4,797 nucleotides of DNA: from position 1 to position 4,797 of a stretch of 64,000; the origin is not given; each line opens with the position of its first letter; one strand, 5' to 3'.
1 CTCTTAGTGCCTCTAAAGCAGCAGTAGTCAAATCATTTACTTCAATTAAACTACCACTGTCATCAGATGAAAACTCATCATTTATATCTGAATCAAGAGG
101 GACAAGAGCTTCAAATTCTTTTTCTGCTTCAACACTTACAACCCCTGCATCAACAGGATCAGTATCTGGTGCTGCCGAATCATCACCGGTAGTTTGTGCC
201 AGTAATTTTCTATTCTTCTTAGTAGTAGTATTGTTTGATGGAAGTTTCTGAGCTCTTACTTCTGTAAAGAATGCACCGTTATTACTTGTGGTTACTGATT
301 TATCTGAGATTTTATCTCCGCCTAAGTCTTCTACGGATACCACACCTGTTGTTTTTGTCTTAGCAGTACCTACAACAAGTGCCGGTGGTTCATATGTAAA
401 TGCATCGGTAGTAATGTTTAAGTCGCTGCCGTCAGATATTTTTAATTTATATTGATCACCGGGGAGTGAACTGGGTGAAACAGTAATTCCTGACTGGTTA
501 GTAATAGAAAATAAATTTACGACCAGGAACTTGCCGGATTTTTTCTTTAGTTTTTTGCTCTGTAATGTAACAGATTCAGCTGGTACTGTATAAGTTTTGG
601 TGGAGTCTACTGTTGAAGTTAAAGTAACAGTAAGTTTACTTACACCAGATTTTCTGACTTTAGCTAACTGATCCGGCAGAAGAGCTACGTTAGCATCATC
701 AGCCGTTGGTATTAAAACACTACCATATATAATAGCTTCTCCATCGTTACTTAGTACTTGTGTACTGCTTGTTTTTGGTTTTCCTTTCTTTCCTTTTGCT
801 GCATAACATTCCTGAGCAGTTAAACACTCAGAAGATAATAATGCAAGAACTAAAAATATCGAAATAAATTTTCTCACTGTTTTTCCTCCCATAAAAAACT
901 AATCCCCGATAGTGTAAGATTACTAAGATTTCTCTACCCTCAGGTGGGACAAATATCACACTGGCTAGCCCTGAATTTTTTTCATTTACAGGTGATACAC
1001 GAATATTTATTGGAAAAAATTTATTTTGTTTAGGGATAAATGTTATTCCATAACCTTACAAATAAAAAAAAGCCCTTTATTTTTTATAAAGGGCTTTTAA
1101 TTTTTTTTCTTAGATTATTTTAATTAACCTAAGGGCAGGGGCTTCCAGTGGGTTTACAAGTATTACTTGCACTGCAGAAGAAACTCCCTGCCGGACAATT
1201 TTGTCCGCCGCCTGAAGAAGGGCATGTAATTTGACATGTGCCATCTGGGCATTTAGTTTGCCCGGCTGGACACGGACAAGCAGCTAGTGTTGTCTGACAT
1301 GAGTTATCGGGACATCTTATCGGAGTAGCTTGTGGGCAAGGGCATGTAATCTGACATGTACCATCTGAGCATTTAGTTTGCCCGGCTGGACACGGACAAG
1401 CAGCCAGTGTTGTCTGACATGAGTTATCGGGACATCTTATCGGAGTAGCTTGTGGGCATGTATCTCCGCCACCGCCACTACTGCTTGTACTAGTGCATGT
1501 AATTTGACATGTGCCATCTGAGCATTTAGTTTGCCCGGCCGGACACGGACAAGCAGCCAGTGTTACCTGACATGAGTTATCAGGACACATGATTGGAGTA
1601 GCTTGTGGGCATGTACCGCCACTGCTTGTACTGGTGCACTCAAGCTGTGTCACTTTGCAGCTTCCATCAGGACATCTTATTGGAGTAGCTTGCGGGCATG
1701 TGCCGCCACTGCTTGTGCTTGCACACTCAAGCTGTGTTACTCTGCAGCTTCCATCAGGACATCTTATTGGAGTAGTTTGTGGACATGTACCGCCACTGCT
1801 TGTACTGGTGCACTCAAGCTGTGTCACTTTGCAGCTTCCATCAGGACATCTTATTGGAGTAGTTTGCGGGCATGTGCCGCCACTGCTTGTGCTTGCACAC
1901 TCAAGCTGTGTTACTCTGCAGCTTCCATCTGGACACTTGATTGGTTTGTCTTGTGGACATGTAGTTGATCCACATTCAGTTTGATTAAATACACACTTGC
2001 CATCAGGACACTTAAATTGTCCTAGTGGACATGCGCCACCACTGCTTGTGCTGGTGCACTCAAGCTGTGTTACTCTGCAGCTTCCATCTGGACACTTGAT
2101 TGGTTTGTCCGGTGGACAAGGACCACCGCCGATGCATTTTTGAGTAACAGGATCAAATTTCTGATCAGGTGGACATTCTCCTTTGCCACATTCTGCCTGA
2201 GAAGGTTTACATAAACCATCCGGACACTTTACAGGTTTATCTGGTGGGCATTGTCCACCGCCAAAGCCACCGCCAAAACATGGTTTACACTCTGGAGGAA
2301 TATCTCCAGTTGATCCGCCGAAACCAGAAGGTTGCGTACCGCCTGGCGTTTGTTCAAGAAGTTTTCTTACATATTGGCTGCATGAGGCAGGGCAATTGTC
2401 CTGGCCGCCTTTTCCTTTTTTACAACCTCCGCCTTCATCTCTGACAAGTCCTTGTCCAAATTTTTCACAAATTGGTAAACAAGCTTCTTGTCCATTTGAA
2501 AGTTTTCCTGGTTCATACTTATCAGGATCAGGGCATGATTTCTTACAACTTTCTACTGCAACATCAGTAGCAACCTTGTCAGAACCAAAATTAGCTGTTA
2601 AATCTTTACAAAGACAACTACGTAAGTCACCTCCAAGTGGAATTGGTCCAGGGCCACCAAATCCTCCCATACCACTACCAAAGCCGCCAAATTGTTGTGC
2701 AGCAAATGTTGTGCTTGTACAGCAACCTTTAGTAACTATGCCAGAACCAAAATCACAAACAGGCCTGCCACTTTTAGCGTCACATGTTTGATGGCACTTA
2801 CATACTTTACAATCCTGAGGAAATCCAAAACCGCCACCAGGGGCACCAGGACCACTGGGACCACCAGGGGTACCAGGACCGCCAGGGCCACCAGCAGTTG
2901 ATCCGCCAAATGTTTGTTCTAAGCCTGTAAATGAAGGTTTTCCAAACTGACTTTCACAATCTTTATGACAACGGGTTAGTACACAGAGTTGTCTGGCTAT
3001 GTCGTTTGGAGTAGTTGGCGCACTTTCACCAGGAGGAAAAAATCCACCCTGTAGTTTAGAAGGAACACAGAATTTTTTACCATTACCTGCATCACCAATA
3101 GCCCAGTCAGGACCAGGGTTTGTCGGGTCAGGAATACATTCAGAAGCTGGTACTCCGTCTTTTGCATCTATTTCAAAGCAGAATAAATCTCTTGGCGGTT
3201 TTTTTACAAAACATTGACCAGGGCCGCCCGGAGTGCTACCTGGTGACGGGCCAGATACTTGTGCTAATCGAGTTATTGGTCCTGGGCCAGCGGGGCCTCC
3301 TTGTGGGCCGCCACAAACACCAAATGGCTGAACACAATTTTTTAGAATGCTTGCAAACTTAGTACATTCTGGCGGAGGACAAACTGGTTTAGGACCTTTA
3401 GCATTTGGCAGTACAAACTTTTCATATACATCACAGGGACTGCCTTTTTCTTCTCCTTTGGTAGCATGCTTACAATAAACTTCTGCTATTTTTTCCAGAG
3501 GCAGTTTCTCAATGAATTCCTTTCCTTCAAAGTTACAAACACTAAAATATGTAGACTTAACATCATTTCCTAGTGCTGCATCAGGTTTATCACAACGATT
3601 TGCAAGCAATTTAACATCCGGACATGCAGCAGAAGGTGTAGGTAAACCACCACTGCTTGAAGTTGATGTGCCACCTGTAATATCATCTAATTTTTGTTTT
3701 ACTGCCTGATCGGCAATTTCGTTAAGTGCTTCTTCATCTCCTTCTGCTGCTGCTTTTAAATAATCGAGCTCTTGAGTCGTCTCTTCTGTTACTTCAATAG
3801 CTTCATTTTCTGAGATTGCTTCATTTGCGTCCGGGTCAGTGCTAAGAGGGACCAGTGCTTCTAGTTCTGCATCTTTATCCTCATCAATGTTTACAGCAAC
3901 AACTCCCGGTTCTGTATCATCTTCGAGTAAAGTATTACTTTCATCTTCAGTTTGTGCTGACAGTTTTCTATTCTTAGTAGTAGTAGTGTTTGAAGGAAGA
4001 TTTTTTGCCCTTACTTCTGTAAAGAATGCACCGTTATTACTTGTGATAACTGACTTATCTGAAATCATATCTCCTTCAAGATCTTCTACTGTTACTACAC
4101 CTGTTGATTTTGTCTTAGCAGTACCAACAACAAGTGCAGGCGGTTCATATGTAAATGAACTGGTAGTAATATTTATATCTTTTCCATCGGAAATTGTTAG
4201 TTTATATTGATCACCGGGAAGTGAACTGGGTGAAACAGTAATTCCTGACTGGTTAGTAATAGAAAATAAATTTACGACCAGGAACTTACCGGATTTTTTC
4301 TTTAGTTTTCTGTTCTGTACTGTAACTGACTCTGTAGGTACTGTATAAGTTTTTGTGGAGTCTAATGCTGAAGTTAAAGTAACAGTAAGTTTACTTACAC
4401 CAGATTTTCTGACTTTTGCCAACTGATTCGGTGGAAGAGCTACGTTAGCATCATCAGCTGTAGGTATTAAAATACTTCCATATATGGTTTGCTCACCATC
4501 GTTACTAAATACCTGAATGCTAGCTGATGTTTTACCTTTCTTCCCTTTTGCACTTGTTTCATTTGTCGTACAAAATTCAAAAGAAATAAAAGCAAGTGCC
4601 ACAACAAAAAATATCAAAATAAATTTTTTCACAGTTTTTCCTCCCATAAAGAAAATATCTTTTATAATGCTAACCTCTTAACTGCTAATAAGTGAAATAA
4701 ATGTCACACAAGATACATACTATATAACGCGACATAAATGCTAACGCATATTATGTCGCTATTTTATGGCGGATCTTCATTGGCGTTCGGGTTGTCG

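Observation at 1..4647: Tandem paralogous genes for secreted cysteine-rich proteins with near-identical N-terminal modules and a hyper-repetitive C-terminal region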

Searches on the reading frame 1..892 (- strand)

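Call 10: search_protein_families(library=pfam, proteins=[window:1-892:-], max_evalue=1)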
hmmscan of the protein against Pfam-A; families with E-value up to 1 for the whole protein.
window:1-892:- (297 aa): 0 families

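Call 11: search_protein_families(library=ncbifam, proteins=[window:1-892:-], max_evalue=1)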
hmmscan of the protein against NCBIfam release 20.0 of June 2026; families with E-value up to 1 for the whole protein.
window:1-892:- (297 aa): 0 families

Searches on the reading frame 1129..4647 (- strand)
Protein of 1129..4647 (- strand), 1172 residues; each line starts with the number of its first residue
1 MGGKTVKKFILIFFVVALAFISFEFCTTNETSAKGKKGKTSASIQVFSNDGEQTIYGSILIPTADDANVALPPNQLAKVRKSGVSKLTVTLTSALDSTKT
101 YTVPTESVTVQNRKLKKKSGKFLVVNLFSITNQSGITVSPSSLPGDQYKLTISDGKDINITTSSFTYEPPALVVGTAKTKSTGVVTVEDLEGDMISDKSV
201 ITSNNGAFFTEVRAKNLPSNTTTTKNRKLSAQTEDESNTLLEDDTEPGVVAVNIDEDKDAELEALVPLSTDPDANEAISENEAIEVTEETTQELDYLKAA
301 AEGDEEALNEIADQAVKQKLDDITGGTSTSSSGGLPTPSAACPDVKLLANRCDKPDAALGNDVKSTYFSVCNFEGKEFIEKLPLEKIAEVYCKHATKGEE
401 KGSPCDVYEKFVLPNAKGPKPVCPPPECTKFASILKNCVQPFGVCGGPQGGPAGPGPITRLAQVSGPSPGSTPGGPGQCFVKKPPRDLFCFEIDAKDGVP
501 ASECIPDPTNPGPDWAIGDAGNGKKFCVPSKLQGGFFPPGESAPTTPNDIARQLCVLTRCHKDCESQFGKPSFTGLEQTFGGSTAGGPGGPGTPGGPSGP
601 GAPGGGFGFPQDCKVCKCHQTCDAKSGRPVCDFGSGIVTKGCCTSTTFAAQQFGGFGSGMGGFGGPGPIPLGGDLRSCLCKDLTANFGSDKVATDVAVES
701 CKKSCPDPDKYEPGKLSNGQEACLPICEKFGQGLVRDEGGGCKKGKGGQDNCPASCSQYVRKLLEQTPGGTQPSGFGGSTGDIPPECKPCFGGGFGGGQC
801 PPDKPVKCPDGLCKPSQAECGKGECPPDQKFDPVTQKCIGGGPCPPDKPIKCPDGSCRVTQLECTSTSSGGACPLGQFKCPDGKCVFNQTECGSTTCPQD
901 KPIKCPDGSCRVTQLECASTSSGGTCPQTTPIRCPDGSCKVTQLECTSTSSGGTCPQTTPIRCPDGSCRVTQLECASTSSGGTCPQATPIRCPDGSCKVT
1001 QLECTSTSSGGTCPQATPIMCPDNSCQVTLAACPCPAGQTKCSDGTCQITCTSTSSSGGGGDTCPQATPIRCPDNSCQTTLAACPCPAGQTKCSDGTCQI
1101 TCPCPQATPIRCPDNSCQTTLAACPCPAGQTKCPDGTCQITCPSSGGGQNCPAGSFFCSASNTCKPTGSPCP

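Call 10: search_protein_families(library=pfam, proteins=[window:1129-4647:-], max_evalue=1)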
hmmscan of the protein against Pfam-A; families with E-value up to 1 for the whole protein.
window:1129-4647:- (1172 aa): 1 family
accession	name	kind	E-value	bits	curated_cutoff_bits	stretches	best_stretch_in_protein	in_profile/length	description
PF14984.11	CD24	-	0.43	11.3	27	0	1064-1101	1-38/52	CD24 protein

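Call 11: search_protein_families(library=ncbifam, proteins=[window:1129-4647:-], max_evalue=1)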
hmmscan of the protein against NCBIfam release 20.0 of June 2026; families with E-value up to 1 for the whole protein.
window:1129-4647:- (1172 aa): 0 families

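Call 14: find_homologous_proteins(query=window:1129-4647:-)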
Query window:1129-4647:- (1172 aa): 3 proteins with E <= 0.001 among 8000 candidates.
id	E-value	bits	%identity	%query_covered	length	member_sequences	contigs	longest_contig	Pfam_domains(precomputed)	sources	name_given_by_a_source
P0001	0.0e+0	2523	90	100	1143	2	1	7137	-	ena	-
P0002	1.2e-212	727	48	10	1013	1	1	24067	-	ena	-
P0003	1.1e-59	221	31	75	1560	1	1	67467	-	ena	-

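Call 16: find_encoding_contigs(protein=P0002, flank=10000)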
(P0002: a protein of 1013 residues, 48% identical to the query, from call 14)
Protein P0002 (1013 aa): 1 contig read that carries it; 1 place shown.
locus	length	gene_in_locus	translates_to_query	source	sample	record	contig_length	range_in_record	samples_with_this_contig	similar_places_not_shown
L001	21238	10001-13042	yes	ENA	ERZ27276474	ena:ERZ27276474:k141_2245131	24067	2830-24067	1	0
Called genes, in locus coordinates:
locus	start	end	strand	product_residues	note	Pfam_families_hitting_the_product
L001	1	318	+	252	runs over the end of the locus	PF02230:Abhydrolase_2 (faint), PF05677:DUF818 (weak), PF12146:Hydrolase_4, PF00561:Abhydrolase_1, PF12697:Abhydrolase_6 (weak), PF20408:Abhydrolase_11 (weak), PF00326:Peptidase_S9 (weak), PF01738:DLH (weak), +3 more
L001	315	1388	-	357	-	-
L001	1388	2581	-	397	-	PF02771:Acyl-CoA_dh_N, PF02770:Acyl-CoA_dh_M, PF00441:Acyl-CoA_dh_1, PF08028:Acyl-CoA_dh_2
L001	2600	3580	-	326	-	PF02779:Transket_pyr, PF02780:Transketolase_C, PF22613:Transketolase_C_1 (weak)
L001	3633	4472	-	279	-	PF13292:DXP_synthase_N (faint), PF00456:Transketolase_N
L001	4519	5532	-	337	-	PF00579:tRNA-synt_1b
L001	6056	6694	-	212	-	-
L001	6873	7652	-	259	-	-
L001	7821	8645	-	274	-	PF00795:CN_hydrolase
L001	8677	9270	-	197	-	-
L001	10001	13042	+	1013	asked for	-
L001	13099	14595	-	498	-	-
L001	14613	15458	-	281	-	PF17284:Spermine_synt_N, PF01564:Spermine_synth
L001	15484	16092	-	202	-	PF22769:DCD, PF00692:dUTPase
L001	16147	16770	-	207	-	PF00551:Formyl_trans_N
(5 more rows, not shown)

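Call 17: find_encoding_contigs(protein=P0001, flank=10000)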
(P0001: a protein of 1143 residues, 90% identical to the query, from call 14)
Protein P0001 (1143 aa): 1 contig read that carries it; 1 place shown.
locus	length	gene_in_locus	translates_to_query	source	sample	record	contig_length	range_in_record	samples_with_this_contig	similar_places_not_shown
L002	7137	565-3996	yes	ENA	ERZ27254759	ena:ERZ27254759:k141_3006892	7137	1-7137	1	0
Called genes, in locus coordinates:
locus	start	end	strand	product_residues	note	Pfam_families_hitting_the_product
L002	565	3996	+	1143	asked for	-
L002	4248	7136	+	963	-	?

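Call 18: find_encoding_contigs(protein=P0003, flank=10000)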
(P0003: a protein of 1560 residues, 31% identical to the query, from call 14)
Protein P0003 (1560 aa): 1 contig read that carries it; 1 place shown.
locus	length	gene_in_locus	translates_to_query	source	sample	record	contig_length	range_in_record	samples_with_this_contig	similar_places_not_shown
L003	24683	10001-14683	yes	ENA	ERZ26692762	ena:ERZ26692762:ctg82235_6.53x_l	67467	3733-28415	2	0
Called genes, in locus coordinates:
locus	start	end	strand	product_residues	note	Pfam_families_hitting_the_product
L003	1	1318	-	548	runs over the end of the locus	PF03460:NIR_SIR_ferr, PF01077:NIR_SIR, PF03460:NIR_SIR_ferr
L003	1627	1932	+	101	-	PF00196:GerE, PF08281:Sigma70_r4_2 (faint)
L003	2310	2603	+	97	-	PF08281:Sigma70_r4_2 (weak), PF00196:GerE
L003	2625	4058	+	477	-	PF02878:PGM_PMM_I, PF02879:PGM_PMM_II, PF02880:PGM_PMM_III, PF00408:PGM_PMM_IV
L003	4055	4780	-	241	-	PF03734:YkuD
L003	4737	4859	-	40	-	-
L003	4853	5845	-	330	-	-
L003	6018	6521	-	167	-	PF00254:FKBP_C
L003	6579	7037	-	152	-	-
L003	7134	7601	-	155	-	-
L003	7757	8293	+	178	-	PF04542:Sigma70_r2, PF08281:Sigma70_r4_2, PF04545:Sigma70_r4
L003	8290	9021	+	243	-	PF13490:zf-HC2 (faint)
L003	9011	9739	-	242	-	PF13098:Thioredoxin_2, PF13462:Thioredoxin_4, PF01323:DSBA (weak), PF13743:Thioredoxin_5 (weak), PF01323:DSBA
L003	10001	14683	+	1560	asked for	-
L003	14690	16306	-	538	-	-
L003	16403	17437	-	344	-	-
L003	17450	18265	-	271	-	-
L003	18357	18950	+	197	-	PF00011:HSP20, PF17886:ArsA_HSP20 (weak)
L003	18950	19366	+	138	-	PF01894:YjbQ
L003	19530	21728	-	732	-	-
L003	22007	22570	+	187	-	PF14417:MEDS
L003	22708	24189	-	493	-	PF03109:ABC1, PF27536:UbiB_helical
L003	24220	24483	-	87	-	PF12797:Fer4_2 (faint), PF12837:Fer4_6 (faint), PF13237:Fer4_10 (weak), PF12838:Fer4_7 (weak), PF13187:Fer4_9, PF05187:Fer4_ETF_QO (weak), PF00037:Fer4 (weak)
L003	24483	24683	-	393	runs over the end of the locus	PF00890:FAD_binding_2 (weak), PF01266:DAO (weak), PF01494:FAD_binding_3, PF01946:Thi4 (weak), PF03486:HI0933_like, PF12831:FAD_oxidored, PF13450:NAD_binding_8 (weak), PF13738:Pyr_redox_3 (weak), +2 more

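Call 36: predict_structure(alignment_id=A2)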
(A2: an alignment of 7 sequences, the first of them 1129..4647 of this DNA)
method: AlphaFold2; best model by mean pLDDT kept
length: 1172 residues; sequences in the alignment: 7
mean_pLDDT: 38.7   pTM: 0.28
mean pLDDT of the five models: 38.7, 38.4, 37.6, 37.0, 33.2
residues with pLDDT >= 90: 8; 70-90: 101; 50-70: 94; < 50: 969
segments of 3 or more residues with pLDDT < 50: 1-9, 13-41, 171-345, 369-379, 397-500, 502-525, 527-560, 564-618, 620-702, 715-721, 738-741, 743-784, 786-1172
pLDDT, mean of each block of 10 residues (from residue 1): 39 45 30 29 74 70 76 83 86 78 86 79 84 70 75 85 79 41 34 32 38 37 25 24 25 31 29 25 24 33 39 34 26 24 51 68 58 44 62 51 36 33 30 27 23 23 22 22 28 42 41 40 42 30 37 44 46 26 21 24 23 45 39 25 23 21 22 27 35 43 53 50 56 49 39 39 29 26 42 27 28 26 24 33 29 35 30 27 30 30 36 35 32 38 37 33 39 34 33 38 31 30 34 28 30 24 24 27 29 34 25 28 34 39 31 28 27 24
secondary structure, 60 per line:
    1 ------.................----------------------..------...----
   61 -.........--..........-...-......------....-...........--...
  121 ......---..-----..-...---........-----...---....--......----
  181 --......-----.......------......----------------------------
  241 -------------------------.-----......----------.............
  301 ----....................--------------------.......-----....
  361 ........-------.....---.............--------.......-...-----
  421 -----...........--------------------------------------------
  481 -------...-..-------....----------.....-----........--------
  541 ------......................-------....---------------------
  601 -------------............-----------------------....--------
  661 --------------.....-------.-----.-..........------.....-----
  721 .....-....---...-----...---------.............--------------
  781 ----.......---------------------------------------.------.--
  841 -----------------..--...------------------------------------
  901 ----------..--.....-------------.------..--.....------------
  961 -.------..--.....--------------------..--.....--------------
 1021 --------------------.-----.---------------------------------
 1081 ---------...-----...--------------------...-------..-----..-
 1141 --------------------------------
elements in order (helices of 4 or more, strands of 3 or more residues): H7-23 E54-56 H62-65 E66-70 H73-82 E88-93 E100-103 E108-115 E118-126 E146-153 E159-161 E165-168 E171-176 E183-188 E194-200 E207-212 H272-277 H288-300 H305-324 H345-351 H357-368 H376-380 H384-396 H405-411 H426-436 H501-504 E515-519 E525-529 H547-568 H576-579 H614-625 H649-652 H675-678 H695-704 E711-715 E721-725 H727-730 E734-736 E742-744 H754-766 H785-791 E862-864 E915-919 E944-948 E973-977 E1002-1006 E1090-1092 E1098-1100

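Call 75: find_related_loci(query=window:1132-4647:-, collection=metagenome_contigs, flank=6000)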
Query window:1132-4647:- (1172 aa) in metagenome_contigs; peptide patterns used: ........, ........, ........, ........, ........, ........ (x = any residue, [..] = any of these).
40 stretches matched a pattern, but none encodes a relative of the query by tblastn (E <= 1e-3).
